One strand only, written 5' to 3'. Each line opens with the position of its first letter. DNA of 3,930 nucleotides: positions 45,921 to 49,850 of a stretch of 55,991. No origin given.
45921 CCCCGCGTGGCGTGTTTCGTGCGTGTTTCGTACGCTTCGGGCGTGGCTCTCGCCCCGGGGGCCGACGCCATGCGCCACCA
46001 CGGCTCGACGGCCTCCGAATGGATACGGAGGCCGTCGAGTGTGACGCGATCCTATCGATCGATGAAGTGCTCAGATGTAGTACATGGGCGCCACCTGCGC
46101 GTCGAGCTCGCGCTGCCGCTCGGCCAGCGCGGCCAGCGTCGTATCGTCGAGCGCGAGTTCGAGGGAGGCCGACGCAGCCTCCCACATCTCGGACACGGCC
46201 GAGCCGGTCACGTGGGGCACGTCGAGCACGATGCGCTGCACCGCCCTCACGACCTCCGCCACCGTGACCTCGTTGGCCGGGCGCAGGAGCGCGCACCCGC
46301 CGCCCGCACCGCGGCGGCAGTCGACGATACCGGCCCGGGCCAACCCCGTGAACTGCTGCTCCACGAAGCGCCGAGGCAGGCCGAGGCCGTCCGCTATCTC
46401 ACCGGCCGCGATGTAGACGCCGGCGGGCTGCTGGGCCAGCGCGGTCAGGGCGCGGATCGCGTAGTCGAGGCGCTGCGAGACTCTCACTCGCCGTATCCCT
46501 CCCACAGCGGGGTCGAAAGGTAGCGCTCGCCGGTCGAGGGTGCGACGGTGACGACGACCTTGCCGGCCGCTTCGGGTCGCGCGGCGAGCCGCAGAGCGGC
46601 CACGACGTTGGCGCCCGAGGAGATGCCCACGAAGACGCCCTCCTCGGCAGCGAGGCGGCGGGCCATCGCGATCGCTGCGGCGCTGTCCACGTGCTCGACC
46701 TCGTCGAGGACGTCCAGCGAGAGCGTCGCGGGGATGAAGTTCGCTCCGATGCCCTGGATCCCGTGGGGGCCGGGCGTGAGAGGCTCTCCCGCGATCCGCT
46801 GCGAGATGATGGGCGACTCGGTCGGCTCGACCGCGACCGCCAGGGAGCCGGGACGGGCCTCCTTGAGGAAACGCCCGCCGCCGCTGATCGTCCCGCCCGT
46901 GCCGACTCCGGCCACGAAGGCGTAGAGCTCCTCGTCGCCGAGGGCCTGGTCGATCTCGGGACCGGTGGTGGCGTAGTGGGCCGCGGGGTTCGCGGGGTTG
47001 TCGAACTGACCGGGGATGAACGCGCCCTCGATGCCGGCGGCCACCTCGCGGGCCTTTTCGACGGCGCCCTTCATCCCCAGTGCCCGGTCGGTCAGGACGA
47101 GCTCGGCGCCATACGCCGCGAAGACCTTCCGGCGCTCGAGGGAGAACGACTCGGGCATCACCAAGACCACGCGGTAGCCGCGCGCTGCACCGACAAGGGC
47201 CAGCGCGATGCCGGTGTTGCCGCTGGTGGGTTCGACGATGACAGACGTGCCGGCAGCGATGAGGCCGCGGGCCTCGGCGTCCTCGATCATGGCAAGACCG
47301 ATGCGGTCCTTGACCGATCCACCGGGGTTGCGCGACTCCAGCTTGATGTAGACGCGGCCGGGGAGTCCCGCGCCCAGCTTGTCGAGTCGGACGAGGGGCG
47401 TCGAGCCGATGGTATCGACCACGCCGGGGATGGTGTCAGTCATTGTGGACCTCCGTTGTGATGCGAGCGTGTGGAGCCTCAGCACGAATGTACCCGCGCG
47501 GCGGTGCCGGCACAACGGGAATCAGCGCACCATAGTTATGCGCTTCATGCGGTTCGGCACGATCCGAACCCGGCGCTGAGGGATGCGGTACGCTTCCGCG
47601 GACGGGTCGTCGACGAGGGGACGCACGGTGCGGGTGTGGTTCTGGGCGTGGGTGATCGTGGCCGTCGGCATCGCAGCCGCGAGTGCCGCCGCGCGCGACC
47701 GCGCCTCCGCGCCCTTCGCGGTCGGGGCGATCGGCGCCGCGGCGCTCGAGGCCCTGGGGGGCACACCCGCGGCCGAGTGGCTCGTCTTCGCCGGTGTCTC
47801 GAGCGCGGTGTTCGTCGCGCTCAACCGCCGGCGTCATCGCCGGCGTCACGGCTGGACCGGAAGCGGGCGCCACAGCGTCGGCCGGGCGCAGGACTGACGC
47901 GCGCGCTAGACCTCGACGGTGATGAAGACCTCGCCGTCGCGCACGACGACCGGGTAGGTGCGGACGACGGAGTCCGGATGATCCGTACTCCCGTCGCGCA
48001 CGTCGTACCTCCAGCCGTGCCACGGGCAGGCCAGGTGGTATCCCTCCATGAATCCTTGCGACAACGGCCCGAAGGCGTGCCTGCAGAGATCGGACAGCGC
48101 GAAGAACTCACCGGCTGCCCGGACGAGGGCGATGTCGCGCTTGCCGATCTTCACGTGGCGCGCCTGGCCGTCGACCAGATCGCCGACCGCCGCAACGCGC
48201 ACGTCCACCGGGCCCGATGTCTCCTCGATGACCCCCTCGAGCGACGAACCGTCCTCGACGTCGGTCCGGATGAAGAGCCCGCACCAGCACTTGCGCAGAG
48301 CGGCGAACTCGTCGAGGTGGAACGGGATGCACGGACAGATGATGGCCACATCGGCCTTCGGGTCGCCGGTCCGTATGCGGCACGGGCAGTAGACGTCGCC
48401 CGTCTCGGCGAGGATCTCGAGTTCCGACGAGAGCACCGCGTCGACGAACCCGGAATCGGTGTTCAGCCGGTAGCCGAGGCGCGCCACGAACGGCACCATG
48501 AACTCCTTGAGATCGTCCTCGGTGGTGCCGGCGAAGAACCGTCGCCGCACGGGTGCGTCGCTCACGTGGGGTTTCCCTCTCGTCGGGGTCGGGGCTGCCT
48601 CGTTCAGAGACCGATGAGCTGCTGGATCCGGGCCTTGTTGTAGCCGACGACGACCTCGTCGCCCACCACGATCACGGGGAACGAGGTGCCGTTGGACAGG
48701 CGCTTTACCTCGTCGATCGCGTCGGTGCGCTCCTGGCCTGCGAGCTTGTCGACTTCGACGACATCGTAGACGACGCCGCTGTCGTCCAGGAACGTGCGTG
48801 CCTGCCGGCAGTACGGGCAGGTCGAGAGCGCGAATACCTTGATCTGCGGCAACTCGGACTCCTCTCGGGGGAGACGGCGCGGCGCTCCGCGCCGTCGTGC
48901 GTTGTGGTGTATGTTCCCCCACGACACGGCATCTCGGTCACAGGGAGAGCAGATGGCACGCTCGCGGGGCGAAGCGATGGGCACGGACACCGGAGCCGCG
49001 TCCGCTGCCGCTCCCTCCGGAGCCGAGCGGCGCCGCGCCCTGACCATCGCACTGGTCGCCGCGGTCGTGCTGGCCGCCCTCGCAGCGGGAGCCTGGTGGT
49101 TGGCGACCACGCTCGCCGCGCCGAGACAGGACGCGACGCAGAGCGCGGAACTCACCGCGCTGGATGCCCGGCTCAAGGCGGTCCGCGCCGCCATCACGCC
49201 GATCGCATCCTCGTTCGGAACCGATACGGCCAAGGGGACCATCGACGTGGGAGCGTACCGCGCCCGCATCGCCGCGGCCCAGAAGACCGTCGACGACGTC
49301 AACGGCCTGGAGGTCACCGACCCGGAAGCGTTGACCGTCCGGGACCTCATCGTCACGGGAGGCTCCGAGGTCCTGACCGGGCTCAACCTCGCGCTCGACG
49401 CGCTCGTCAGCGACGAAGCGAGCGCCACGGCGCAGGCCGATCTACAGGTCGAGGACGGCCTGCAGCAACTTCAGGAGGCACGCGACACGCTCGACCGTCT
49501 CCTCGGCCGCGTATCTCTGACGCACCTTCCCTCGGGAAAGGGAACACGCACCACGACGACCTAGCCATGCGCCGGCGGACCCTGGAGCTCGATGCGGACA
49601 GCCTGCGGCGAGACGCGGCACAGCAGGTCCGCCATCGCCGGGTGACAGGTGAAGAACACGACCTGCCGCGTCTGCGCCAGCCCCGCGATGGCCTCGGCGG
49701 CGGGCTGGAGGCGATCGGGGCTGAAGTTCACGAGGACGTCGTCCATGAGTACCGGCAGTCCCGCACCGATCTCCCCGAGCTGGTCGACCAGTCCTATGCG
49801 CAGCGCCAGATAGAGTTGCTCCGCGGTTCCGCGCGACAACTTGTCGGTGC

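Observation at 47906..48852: Two-gene thiol-redox module: CPYC glutaredoxin-like protein plus an FTR catalytic domain fused to a Rieske [2Fe-2S] domain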

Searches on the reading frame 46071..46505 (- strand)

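Call 42: search_protein_families(library=pfam, proteins=[window:46071-46505:-], max_evalue=0.001)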
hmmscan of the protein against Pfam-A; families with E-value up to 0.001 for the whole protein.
window:46071-46505:- (144 aa): 1 family
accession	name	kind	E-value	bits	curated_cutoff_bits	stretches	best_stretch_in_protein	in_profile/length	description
PF02082.26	Rrf2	-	5.5e-25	88.5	30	1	10-129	2-131/132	Iron-dependent Transcriptional regulator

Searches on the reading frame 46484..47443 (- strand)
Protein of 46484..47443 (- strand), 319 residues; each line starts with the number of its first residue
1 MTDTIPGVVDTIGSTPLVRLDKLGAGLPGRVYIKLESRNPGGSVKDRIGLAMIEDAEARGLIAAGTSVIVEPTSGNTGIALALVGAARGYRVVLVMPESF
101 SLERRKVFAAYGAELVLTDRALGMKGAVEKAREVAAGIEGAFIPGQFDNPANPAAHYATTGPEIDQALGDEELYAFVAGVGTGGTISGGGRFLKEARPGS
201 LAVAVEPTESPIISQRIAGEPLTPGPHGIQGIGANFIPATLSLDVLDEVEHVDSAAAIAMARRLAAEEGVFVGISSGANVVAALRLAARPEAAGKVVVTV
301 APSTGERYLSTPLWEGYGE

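Call 42: search_protein_families(library=pfam, proteins=[window:46484-47443:-], max_evalue=0.001)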
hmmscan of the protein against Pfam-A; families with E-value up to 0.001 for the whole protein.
window:46484-47443:- (319 aa): 1 family
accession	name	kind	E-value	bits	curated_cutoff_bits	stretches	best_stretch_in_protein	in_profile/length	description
PF00291.31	PALP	-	8.2e-73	245.7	35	1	10-301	3-293/295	Pyridoxal-phosphate dependent enzyme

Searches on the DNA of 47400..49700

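Call 86: search_rna_families(source=window, start=47400, end=49700, threshold=evalue, max_evalue=1)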
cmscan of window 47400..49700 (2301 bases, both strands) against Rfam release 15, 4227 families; matches with E-value up to 1: 2.
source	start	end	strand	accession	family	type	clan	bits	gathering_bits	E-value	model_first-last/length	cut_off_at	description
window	47731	47824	+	RF01031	mir-639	Gene; miRNA;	-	24.7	100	0.77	1-98/98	no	mir-639 microRNA precursor family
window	47789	47870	-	RF01070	sucA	Cis-reg;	-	21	40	0.74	1-83/83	no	SucA RNA motif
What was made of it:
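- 48873..48896 (-): GC-rich 5'-UTR hairpin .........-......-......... between the conserved element and the RBS. No Rfam match (call 86).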
